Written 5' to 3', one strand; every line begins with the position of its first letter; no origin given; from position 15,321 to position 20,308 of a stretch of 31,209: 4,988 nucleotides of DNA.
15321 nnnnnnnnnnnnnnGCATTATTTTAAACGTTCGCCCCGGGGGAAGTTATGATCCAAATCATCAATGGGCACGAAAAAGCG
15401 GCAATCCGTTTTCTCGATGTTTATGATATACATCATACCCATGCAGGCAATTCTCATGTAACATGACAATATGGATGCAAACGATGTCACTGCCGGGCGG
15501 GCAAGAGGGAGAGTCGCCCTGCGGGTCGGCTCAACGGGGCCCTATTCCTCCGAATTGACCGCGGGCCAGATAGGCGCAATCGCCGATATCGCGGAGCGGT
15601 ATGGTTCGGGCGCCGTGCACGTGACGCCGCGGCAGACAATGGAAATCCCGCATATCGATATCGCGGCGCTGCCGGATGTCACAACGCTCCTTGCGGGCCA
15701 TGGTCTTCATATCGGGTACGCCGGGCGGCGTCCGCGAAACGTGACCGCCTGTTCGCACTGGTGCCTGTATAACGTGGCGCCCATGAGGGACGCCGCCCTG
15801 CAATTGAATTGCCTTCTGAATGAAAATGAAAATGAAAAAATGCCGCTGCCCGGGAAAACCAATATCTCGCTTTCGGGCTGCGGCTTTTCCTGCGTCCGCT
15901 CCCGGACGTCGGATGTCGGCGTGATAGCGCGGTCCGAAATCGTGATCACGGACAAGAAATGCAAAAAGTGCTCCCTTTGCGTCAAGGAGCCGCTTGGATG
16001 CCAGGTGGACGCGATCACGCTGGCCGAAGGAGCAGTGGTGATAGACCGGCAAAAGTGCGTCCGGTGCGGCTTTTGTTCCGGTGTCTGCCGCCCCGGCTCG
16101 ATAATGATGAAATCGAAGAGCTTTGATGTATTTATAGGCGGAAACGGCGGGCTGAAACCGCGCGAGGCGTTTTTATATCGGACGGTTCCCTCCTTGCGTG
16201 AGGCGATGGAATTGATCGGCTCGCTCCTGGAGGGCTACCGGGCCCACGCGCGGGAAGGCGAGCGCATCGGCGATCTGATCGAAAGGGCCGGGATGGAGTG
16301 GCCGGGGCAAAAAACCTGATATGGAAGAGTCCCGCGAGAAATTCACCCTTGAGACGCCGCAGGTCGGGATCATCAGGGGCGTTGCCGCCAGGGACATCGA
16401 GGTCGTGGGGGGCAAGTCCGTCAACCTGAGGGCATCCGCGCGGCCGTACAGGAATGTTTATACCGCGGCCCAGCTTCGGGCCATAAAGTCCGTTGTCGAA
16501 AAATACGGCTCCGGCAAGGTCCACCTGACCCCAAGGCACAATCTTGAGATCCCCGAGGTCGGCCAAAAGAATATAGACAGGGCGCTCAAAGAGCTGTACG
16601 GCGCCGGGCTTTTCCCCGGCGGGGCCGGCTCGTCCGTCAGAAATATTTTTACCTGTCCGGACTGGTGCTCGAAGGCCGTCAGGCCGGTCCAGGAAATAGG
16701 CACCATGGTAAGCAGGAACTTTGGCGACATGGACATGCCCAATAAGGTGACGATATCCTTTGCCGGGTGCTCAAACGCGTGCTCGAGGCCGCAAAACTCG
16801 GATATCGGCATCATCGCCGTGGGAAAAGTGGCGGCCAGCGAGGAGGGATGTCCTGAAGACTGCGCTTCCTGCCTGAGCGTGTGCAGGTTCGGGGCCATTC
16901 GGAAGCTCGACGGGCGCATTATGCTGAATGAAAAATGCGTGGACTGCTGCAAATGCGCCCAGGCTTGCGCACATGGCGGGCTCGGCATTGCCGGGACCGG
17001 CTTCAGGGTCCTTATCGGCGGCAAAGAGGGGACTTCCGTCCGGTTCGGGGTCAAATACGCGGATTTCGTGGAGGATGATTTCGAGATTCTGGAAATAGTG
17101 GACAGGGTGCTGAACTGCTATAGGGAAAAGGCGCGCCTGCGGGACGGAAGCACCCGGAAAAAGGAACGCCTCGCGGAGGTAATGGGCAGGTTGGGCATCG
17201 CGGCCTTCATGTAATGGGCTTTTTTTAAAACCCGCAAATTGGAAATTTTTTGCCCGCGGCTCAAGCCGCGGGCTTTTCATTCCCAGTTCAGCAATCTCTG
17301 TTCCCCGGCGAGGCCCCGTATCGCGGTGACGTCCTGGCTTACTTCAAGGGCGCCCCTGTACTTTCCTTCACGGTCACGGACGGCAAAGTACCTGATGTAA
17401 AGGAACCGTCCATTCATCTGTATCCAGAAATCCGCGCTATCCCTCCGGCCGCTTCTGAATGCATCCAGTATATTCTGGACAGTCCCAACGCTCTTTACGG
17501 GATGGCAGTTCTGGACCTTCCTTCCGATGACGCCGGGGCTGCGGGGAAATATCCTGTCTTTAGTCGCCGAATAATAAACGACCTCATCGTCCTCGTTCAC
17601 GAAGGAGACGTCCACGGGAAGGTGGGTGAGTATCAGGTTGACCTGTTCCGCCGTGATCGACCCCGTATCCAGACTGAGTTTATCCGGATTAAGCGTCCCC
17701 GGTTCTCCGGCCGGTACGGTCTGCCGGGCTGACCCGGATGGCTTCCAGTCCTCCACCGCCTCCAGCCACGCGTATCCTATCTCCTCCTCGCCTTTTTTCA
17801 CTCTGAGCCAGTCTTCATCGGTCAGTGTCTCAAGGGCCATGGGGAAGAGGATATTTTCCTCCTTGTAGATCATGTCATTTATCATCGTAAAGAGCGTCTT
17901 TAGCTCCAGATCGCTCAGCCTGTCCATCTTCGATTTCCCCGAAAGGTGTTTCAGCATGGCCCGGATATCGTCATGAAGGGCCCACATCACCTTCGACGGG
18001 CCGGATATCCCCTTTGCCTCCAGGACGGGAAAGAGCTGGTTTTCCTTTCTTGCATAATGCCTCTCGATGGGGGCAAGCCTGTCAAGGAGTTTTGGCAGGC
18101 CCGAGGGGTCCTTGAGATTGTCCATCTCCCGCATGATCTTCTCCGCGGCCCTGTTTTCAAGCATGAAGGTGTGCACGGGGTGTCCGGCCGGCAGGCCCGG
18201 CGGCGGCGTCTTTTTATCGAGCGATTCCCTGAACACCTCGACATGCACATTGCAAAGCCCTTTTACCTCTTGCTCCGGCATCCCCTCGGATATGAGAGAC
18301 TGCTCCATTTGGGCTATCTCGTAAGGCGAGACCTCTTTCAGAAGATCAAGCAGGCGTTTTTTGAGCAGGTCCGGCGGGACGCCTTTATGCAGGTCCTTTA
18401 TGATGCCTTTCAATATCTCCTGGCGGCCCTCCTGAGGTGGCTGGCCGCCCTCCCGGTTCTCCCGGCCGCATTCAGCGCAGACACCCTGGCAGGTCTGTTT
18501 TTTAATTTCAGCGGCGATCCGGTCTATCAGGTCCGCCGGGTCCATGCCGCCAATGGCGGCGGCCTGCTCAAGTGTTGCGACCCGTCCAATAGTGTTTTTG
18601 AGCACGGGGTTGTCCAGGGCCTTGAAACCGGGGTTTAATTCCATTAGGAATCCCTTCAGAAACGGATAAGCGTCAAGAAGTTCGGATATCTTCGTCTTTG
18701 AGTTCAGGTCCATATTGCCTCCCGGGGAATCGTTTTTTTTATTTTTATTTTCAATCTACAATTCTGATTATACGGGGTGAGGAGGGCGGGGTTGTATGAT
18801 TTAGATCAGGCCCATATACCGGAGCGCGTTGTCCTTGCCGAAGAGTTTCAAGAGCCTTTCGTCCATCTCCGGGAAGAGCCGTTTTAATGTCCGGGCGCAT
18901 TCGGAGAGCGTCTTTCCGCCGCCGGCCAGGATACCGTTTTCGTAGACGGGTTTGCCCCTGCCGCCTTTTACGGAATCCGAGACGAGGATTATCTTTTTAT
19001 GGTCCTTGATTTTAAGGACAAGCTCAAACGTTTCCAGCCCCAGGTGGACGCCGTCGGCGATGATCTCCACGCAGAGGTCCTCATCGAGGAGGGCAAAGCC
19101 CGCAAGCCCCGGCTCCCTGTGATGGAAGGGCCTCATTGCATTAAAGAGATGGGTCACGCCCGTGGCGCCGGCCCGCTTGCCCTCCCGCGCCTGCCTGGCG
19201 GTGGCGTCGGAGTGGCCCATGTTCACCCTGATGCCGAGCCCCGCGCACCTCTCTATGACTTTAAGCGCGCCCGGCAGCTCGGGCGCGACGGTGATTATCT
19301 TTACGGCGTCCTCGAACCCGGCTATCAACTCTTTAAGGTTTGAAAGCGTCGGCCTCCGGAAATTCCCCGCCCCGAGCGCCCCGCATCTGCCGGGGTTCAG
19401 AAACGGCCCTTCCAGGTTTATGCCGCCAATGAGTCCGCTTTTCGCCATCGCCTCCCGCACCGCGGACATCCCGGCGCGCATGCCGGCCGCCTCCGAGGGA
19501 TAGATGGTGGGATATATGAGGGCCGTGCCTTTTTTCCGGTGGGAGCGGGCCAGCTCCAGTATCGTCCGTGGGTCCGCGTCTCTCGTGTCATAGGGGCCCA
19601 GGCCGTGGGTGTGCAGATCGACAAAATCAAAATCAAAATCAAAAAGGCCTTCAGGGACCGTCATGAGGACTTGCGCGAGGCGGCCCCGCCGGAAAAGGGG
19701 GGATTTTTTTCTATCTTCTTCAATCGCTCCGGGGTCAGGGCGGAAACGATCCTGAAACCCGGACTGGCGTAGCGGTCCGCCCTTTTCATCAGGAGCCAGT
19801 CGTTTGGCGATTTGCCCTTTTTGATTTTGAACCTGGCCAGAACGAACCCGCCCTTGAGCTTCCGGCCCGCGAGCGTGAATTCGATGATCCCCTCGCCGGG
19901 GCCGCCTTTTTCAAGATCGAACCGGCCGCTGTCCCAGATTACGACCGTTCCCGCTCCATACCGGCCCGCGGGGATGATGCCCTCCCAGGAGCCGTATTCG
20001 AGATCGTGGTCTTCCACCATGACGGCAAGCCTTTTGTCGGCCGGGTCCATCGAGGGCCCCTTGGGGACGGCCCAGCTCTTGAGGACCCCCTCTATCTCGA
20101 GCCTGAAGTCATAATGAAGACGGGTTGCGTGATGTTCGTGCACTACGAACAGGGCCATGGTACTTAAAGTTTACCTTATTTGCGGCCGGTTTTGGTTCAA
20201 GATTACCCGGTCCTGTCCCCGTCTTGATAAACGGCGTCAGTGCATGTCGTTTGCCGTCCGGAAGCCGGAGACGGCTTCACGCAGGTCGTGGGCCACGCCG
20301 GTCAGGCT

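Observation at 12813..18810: Co-regulated redox island: four transcription units share a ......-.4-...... operator at class II CRP/FNR spacing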

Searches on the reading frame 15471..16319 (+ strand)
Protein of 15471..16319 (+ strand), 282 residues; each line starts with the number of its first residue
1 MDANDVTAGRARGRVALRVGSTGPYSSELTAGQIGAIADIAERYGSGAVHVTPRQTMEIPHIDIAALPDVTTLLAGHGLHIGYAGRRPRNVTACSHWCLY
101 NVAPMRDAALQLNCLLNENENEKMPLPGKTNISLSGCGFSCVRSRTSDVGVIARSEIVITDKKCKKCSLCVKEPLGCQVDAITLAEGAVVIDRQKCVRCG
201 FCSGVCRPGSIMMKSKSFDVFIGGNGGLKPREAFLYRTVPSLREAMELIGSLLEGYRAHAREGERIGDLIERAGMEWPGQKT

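Call 4: search_protein_families(library=pfam, proteins=[window:15471-16319:+])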
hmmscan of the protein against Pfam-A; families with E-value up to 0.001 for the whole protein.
window:15471-16319:+ (282 aa): 4 families
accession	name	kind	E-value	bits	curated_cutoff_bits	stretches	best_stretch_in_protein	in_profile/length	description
PF01077.27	NIR_SIR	-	3e-18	66.2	27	1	85-277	2-145/158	Nitrite and sulphite reductase 4Fe-4S domain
PF03460.22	NIR_SIR_ferr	-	2e-12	47.1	24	1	27-74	19-66/69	Nitrite/Sulfite reductase ferredoxin-like half domain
PF00037.32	Fer4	-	0.00044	20.4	21.1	1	189-208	1-20/24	4Fe-4S binding domain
PF12797.12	Fer4_2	-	0.0008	19.7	24.5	1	188-206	2-20/22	4Fe-4S binding domain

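Call 5: search_protein_families(library=ncbifam, proteins=[window:15471-16319:+])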
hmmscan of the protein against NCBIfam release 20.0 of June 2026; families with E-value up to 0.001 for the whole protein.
window:15471-16319:+ (282 aa): 29 families (the best 25 are shown)
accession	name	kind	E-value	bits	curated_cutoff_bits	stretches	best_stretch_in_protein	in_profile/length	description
TIGR02912.1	sulfite_red_C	equivalog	7.4e-26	90.9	324.1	1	4-231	10-240/314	sulfite reductase subunit C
TIGR02066.1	dsrB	equivalog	1.3e-21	77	341.5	1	34-276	46-305/341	dissimilatory-type sulfite reductase subunit beta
TIGR02374.1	nitri_red_nirB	equivalog_domain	5.3e-18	64.8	578.35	2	27-154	569-693/794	nitrite reductase large subunit NirB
TIGR02064.1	dsrA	equivalog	4.6e-13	48.8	392.85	1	29-276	94-360/402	dissimilatory-type sulfite reductase subunit alpha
NF007126.0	PRK09567.1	equivalog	6.1e-12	44.5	523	1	28-154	385-508/595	NirA family protein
NF043069.1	T4HPD_activ_SAM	equivalog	8.8e-10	38.4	425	1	129-209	19-95/299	trans-4-hydroxy-L-proline dehydratase activase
NF045874.1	Vhu_polyferre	exception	1.4e-09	37.2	600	1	148-215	116-178/381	F420-non-reducing hydrogenase associated-polyferredoxin VhuB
TIGR02435.1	CobG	equivalog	1e-08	34.6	234.8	1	28-155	265-385/388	precorrin-3B synthase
NF011565.0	PRK14989.1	subfamily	2.7e-08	32.3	883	1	27-155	574-699/847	nitrite reductase large subunit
NF007125.0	PRK09566.1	equivalog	2.4e-07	29.6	594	1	28-153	332-454/513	ferredoxin--nitrite reductase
NF058577.1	FdxA_fam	equivalog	4.1e-07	30.1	65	1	159-207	5-49/52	4Fe-4S ferredoxin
TIGR02700.1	flavo_MJ0208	hypoth_equivalog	5.6e-07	29.1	251.35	1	154-211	140-194/234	dihydromethanopterin reductase (acceptor)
NF041778.1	hetero_SS_HdrA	equivalog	1.3e-06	26.6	1400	1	135-214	557-636/771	ferredoxin:CoB-CoM heterodisulfide reductase subunit HdrA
NF040770.1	hetero_SS_HdrA2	exception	5e-06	24.9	1100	1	158-216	573-628/777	CoB-CoM heterodisulfide reductase HdrA2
NF010029.0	PRK13504.1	equivalog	1.1e-05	24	457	0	29-95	91-158/575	NADPH-dependent assimilatory sulfite reductase hemoprotein subunit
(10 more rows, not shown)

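Call 52: search_solved_structures(query=window:15471-16319:+, max_evalue=0.001)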
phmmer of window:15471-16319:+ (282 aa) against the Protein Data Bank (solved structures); distinct sequences matched with E-value up to 0.001: 17.
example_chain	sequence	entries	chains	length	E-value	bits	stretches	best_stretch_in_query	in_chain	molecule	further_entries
7np8_A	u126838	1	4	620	1e-17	67.6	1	32-274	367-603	Coenzyme F420-dependent sulfite reductase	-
7npa_A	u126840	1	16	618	2e-16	63.3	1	33-272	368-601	Coenzyme F420-dependent sulfite reductase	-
9tn7_A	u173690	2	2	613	2.5e-16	63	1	33-274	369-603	Coenzyme F420 hydrogenase/dehydrogenase beta subunit domain protein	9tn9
2v4j_B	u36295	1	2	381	2.1e-08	37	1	33-276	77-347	SULFITE REDUCTASE, DISSIMILATORY-TYPE SUBUNIT BETA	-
3or2_B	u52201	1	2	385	6.6e-08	35.4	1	33-280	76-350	Sulfite redcutase subunit beta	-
3or1_B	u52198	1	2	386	6.7e-08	35.4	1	33-280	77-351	Sulfite reductase beta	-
1zj8_A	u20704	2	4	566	1.6e-07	34.1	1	17-151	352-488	Probable ferredoxin-dependent nitrite reductase NirA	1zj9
2xsj_B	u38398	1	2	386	7.6e-07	31.9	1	29-276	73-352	SULFITE REDUCTASE BETA SUBUNIT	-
3mm5_B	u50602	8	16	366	2.9e-06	30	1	34-276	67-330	Sulfite reductase, dissimilatory-type subunit beta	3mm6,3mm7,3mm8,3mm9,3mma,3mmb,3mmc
9g03_E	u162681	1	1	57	2.3e-05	27.1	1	162-211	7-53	Ferredoxin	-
7zc6_B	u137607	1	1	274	0.00019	24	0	163-212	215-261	RnfB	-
3mm5_A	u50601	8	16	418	0.00025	23.7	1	80-276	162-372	Sulfite reductase, dissimilatory-type subunit alpha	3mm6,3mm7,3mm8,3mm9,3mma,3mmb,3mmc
1fca_A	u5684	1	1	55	0.00031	23.4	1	160-207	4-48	FERREDOXIN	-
1fdn_A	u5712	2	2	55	0.00046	22.8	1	160-207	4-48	FERREDOXIN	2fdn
9eri_B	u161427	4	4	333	0.00049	22.7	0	148-215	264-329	Na(+)-translocating ferredoxin:NAD(+) oxidoreductase complex subunit B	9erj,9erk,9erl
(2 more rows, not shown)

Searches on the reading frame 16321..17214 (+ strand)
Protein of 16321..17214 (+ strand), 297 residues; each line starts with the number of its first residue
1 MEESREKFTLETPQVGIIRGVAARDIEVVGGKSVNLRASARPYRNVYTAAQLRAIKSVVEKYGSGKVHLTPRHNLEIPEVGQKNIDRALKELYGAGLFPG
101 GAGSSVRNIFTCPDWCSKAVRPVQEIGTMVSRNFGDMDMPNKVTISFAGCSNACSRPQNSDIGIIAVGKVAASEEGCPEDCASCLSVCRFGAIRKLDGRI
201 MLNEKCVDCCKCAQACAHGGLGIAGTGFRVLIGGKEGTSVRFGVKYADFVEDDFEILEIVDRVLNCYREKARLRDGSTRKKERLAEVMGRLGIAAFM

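Call 4: search_protein_families(library=pfam, proteins=[window:16321-17214:+])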
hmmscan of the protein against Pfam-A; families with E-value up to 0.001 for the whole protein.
window:16321-17214:+ (297 aa): 2 families
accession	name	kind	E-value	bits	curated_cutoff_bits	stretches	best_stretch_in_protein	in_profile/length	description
PF01077.27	NIR_SIR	-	1.9e-20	73.3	27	1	103-296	2-146/158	Nitrite and sulphite reductase 4Fe-4S domain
PF03460.22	NIR_SIR_ferr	-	2.5e-12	46.8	24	1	46-92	21-66/69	Nitrite/Sulfite reductase ferredoxin-like half domain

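Call 5: search_protein_families(library=ncbifam, proteins=[window:16321-17214:+])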
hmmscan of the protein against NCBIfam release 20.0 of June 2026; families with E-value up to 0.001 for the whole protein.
window:16321-17214:+ (297 aa): 13 families
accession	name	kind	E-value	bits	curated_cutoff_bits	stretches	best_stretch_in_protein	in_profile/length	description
TIGR02066.1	dsrB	equivalog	5.9e-22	78.1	341.5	1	28-296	25-307/341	dissimilatory-type sulfite reductase subunit beta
TIGR02912.1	sulfite_red_C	equivalog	1.7e-17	63.4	324.1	1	48-269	33-264/314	sulfite reductase subunit C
TIGR02064.1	dsrA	equivalog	5.9e-16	58.3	392.85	1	34-296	82-362/402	dissimilatory-type sulfite reductase subunit alpha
NF007125.0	PRK09566.1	equivalog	3.8e-15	55.3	594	1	48-166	334-454/513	ferredoxin--nitrite reductase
TIGR02374.1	nitri_red_nirB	equivalog_domain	3.3e-14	52.3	578.35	1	46-168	570-694/794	nitrite reductase large subunit NirB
NF007126.0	PRK09567.1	equivalog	1.4e-11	43.3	523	1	48-176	387-516/595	NirA family protein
TIGR02435.1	CobG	equivalog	5.6e-11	42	234.8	1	41-114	23-96/388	precorrin-3B synthase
NF010029.0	PRK13504.1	equivalog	2.2e-07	29.6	457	1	52-166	380-501/575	NADPH-dependent assimilatory sulfite reductase hemoprotein subunit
NF011565.0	PRK14989.1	subfamily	9.5e-06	23.9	883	1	69-169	597-700/847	nitrite reductase large subunit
NF043069.1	T4HPD_activ_SAM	equivalog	5.1e-05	22.8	425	1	143-227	20-103/299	trans-4-hydroxy-L-proline dehydratase activase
TIGR02041.1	CysI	equivalog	0.00061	18.4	756.55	0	59-166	364-478/541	assimilatory sulfite reductase (NADPH) hemoprotein subunit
TIGR02700.1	flavo_MJ0208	hypoth_equivalog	0.00069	18.9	251.35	0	161-219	133-192/234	dihydromethanopterin reductase (acceptor)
NF048010.1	SfplDhtActHpsHDes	equivalog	0.0007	18.5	430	0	149-226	30-110/298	(2S)-3-sulfopropanediol dehydratase activating enzyme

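Call 22: find_related_loci(query=window:16321-17214:+, collection=genome_contigs, flank=6000)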
Query window:16321-17214:+ (297 aa) in genome_contigs; peptide patterns used: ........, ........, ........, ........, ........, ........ (x = any residue, [..] = any of these).
56 stretches matched a pattern; 4 encode a relative of the query (tblastn E <= 1e-3); 4 distinct loci.
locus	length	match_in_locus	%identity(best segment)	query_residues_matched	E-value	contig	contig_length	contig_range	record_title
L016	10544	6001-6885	77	1-296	1e-154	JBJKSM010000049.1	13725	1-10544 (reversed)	MAG: Thermodesulfovibrionales bacterium isolate Bin_82 S1Ck127_2802673_flag_0_multi_7.9949_len_13725, whole genome shotg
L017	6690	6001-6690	78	1-230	1e-124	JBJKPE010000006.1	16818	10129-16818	MAG: Thermodesulfovibrionales bacterium isolate Bin_113 S1Ck127_2601837_flag_0_multi_20.9880_len_16818, whole genome sho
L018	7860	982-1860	58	1-292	7e-112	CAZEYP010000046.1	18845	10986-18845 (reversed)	MAG TPA_asm: uncultured Nitrospirota bacterium isolate binchicken_co172_141 genome assembly, contig: NODE_2348_length_18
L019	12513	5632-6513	58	1-293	6e-111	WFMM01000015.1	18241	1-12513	MAG: Nitrospirae bacterium isolate S009_28 k151_113243, whole genome shotgun sequence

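Call 60: search_protein_families(library=pfam, proteins=[L019:3491-4417:-, L019:2793-3458:-, L019:1373-2773:-, L016:4628-5074:+], max_evalue=0.0001)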
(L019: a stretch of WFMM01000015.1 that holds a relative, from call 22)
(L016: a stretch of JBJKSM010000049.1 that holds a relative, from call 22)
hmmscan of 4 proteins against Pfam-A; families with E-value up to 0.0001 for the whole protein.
L019:3491-4417:- (308 aa): 2 families
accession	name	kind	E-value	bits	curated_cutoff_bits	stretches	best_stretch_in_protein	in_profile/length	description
PF12801.12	Fer4_5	-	1.4e-10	41.4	22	1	74-117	3-46/48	4Fe-4S binding domain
PF12838.12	Fer4_7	-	8.5e-07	29.8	27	0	203-248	7-49/52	4Fe-4S dicluster domain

L019:2793-3458:- (221 aa): 4 families
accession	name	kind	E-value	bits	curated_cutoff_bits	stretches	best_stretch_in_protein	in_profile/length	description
PF00034.26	Cytochrom_C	-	3.3e-23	83.3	21.3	2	144-221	4-90/90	Cytochrome c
PF13442.11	Cytochrome_CBB3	-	1.4e-16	61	27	2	144-217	6-68/68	Cytochrome C oxidase, cbb3-type, subunit III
PF02433.20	FixO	-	4.4e-15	56.2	29.6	1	166-211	102-146/219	Cytochrome C oxidase, mono-heme subunit/FixO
PF22085.1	NorB_cytochrome_c-like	-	6.4e-08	33.6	29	1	41-78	16-53/181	Nitric oxide reductase subunit B, cytochrome c-like domain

L019:1373-2773:- (466 aa): 1 family
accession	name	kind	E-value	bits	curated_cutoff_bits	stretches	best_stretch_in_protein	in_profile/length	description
PF00115.25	COX1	-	4.7e-65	220.6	34.8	1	8-429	2-434/436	Cytochrome C and Quinol oxidase polypeptide I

L016:4628-5074:+ (148 aa): 0 families

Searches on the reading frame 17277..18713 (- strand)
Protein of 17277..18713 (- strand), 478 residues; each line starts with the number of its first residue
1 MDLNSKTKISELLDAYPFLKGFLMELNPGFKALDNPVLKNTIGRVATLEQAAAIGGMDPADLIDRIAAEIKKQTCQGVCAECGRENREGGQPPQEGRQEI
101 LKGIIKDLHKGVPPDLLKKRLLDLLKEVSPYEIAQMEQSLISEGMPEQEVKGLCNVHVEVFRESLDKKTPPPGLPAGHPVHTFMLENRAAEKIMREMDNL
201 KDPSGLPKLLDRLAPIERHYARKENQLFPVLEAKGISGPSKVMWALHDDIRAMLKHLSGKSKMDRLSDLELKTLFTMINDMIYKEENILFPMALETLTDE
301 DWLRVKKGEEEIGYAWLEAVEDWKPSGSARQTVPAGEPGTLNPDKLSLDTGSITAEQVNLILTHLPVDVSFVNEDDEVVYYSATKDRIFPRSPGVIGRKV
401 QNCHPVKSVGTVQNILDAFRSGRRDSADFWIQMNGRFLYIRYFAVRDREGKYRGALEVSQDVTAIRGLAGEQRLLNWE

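Call 4: search_protein_families(library=pfam, proteins=[window:17277-18713:-])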
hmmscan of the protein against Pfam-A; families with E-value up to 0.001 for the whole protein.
window:17277-18713:- (478 aa): 5 families
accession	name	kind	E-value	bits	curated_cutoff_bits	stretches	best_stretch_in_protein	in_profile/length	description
PF13596.12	PAS_10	-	2.1e-26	93.1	22.1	1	359-463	2-106/106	PAS domain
PF04282.18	DUF438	-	1.6e-23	82.9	25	1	101-166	1-66/67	Family of unknown function (DUF438)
PF08984.16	DUF1858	-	2e-16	60.2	32.2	1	5-63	3-59/59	Domain of unknown function (DUF1858)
PF01814.28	Hemerythrin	-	2.1e-16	61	25.3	1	178-293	1-127/127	Hemerythrin HHE cation binding domain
PF08448.16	PAS_4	-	2.1e-05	25.1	23.1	1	362-464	1-107/110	PAS fold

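Call 5: search_protein_families(library=ncbifam, proteins=[window:17277-18713:-])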
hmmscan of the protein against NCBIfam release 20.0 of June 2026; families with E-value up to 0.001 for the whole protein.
window:17277-18713:- (478 aa): 1 family
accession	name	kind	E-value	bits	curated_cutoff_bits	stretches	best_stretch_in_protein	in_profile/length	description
NF008221.0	PRK10992.1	equivalog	2.1e-05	24.1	254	0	197-258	106-171/220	iron-sulfur cluster repair protein YtfE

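Call 53: search_solved_structures(query=window:17277-18713:-, max_evalue=0.001)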
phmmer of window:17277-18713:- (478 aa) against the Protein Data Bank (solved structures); distinct sequences matched with E-value up to 0.001: 3.
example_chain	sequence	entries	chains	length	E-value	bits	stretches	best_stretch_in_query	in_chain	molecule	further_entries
3cax_A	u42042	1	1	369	3.6e-49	171.1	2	344-477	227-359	Uncharacterized protein PF0695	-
2qkp_A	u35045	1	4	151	3.4e-27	98.7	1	349-465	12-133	Uncharacterized protein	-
2fi0_A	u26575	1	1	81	1.4e-05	27.4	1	8-65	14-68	conserved domain protein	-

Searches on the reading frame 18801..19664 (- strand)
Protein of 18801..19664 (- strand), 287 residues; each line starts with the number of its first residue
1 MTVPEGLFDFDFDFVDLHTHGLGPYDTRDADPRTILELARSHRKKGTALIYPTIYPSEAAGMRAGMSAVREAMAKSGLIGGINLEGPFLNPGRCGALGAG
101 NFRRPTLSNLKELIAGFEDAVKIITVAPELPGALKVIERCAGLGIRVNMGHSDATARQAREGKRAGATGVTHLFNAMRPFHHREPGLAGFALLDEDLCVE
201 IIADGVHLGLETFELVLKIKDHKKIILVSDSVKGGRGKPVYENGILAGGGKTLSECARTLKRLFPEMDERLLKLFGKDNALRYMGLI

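Call 4: search_protein_families(library=pfam, proteins=[window:18801-19664:-])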
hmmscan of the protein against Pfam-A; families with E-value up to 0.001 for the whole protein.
window:18801-19664:- (287 aa): 1 family
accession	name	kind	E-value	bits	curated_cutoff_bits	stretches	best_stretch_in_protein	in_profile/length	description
PF01979.26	Amidohydro_1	-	2.2e-05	24.3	25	1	14-227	6-220/345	Amidohydrolase family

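Call 5: search_protein_families(library=ncbifam, proteins=[window:18801-19664:-])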
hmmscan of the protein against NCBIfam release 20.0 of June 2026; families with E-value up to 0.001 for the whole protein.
window:18801-19664:- (287 aa): 2 families
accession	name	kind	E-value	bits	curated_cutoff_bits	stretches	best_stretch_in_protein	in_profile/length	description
TIGR00221.1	nagA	equivalog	1.3e-53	182.3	225.65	1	14-234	58-280/380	N-acetylglucosamine-6-phosphate deacetylase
NF008371.0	PRK11170.1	equivalog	9.9e-36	123.4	483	1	14-233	55-276/382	N-acetylglucosamine-6-phosphate deacetylase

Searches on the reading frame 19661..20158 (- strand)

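Call 4: search_protein_families(library=pfam, proteins=[window:19661-20158:-])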
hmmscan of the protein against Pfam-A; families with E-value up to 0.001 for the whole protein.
window:19661-20158:- (165 aa): 1 family
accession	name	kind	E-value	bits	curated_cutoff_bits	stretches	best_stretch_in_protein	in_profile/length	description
PF13298.12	LigD_N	-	1.1e-39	135.3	31.1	1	7-109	1-107/107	DNA Ligase D 3'-phosphoesterase domain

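Call 5: search_protein_families(library=ncbifam, proteins=[window:19661-20158:-])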
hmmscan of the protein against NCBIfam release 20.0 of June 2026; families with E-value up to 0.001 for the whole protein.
window:19661-20158:- (165 aa): 3 families
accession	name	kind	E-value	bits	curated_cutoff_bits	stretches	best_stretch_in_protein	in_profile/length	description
NF004628.0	PRK05972.1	subfamily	5.7e-56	190.1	895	1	3-134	35-169/870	ATP-dependent DNA ligase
TIGR02777.1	LigD_PE_dom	equivalog_domain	1.2e-51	174.5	144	1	3-128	29-155/156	DNA ligase D, 3'-phosphoesterase domain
NF007210.0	PRK09632.1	equivalog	2.6e-41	141.8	989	1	3-129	329-447/781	ATP-dependent DNA ligase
